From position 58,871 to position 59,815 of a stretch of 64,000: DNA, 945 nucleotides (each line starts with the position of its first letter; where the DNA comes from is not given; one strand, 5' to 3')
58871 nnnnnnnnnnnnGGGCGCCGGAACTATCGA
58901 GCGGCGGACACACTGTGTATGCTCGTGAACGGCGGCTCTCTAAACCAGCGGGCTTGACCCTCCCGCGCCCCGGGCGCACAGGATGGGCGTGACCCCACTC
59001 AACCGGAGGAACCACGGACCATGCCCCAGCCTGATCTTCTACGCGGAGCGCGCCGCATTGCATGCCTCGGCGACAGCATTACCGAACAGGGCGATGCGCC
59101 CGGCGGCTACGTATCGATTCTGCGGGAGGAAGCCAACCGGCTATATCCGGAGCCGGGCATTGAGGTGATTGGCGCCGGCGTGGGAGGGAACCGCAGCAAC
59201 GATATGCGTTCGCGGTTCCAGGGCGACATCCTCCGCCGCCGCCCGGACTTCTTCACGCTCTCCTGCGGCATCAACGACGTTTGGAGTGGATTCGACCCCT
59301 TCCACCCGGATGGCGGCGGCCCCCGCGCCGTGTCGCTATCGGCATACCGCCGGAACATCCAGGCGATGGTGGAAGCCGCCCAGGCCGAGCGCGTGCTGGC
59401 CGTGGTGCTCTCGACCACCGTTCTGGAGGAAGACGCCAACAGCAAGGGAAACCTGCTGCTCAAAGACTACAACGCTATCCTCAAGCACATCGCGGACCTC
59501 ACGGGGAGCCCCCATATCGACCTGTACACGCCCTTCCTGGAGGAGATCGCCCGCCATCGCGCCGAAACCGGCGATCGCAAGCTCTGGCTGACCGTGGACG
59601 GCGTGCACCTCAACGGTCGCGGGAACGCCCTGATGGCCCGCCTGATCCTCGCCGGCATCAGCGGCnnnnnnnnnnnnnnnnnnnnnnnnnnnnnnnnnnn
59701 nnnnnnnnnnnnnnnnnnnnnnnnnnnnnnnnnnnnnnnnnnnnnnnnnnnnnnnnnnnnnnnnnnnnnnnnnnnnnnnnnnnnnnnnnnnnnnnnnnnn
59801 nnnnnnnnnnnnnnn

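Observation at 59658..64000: Tandem array of four or more paralogous membrane proteins that look like M48/M56 peptidases without the HExxH catalytic motif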

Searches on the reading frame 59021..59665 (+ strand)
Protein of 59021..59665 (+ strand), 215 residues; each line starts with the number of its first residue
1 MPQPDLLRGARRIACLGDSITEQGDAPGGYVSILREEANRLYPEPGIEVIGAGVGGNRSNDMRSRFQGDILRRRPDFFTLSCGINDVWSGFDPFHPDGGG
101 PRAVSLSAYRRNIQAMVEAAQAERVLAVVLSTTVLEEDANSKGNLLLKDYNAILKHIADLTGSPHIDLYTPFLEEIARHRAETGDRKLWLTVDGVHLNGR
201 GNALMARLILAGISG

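Call 85: search_protein_families(library=ncbifam, proteins=[window:59021-59665:+], max_evalue=0.01)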
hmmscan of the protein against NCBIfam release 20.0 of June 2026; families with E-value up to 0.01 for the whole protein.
window:59021-59665:+ (215 aa): 1 family
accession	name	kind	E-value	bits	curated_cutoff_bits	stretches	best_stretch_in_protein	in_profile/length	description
NF042968.1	AcxylEst_AxeA1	equivalog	0.0036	15.7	700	0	107-209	365-459/459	acetylxylan esterase AxeA1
